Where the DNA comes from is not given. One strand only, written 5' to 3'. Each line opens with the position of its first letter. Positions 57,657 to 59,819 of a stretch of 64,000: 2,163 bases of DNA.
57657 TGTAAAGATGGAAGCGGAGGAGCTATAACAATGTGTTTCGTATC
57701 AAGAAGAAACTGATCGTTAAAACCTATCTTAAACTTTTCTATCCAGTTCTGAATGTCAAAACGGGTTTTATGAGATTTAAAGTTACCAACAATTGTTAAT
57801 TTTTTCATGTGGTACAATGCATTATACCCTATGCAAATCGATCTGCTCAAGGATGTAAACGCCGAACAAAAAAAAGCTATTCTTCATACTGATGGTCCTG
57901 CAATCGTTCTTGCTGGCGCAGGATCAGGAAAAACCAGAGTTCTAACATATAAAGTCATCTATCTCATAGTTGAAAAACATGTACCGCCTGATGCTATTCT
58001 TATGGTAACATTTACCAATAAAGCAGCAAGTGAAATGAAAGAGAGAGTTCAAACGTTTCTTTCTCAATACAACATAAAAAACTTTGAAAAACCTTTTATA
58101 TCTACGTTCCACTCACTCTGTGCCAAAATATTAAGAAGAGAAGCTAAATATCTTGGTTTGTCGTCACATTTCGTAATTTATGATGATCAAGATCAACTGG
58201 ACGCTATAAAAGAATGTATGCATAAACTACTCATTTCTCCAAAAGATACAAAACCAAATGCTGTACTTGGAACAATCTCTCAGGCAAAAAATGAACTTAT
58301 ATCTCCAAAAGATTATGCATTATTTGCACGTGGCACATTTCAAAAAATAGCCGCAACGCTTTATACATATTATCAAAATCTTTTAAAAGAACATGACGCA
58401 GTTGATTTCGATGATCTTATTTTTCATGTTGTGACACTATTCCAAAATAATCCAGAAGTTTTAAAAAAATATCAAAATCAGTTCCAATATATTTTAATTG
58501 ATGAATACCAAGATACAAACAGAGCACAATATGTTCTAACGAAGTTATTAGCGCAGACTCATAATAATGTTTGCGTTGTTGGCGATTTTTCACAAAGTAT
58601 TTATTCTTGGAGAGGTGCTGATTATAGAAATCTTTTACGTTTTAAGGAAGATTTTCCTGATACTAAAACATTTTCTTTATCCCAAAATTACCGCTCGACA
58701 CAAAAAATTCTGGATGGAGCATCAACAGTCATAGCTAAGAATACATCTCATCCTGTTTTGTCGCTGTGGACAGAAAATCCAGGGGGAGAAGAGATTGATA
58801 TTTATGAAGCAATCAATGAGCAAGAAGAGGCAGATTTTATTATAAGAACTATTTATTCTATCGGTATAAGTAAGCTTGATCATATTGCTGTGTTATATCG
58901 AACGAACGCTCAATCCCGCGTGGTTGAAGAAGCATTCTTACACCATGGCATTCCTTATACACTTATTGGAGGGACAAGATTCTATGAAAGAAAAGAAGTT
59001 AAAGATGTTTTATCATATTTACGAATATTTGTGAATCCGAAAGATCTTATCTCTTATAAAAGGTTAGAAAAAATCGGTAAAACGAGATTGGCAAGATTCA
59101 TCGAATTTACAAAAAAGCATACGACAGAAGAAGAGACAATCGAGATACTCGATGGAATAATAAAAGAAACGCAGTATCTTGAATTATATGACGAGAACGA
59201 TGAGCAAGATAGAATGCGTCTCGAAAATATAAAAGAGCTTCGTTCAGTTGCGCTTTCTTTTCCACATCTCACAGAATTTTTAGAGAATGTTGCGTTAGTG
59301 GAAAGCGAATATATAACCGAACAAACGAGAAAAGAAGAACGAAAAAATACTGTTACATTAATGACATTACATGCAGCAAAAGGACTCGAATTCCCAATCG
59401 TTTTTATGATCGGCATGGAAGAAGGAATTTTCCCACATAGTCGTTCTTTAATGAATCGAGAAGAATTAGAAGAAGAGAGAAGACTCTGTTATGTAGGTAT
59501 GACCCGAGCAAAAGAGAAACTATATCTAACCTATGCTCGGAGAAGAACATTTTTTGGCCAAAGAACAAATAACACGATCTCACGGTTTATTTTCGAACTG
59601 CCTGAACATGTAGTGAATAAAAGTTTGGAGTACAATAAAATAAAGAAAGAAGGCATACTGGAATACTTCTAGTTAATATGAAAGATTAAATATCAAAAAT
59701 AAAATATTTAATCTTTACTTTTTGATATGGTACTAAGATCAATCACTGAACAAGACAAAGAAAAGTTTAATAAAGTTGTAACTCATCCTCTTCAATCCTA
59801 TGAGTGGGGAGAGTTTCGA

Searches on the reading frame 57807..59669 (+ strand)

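Call 75: search_protein_families(library=pfam, proteins=[window:57807-59669:+], max_evalue=0.001)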
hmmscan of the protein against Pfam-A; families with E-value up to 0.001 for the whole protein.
window:57807-59669:+ (621 aa): 7 families
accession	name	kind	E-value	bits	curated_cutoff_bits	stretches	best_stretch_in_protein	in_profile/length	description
PF00580.27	UvrD-helicase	-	4.2e-91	305.8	23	1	18-284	2-271/271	UvrD/REP helicase N-terminal domain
PF13361.12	UvrD_C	-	5.9e-65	220.4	25.6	2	290-431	2-150/350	UvrD-like helicase C-terminal domain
PF13245.12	AAA_19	-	6.1e-22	78.7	25.1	1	21-267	1-132/134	AAA domain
PF13538.12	UvrD_C_2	-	3.8e-11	43.1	27.4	1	516-575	2-52/52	UvrD-like helicase C-terminal domain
PF01443.25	Viral_helicase1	-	1.9e-07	31.6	21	0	502-574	163-226/228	Viral superfamily 1 RNA helicase core domain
PF13604.12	AAA_30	-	3.4e-06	27.3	27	0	17-82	2-67/191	AAA domain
PF13173.12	AAA_14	-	0.00087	19.7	27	0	185-259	19-97/129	AAA domain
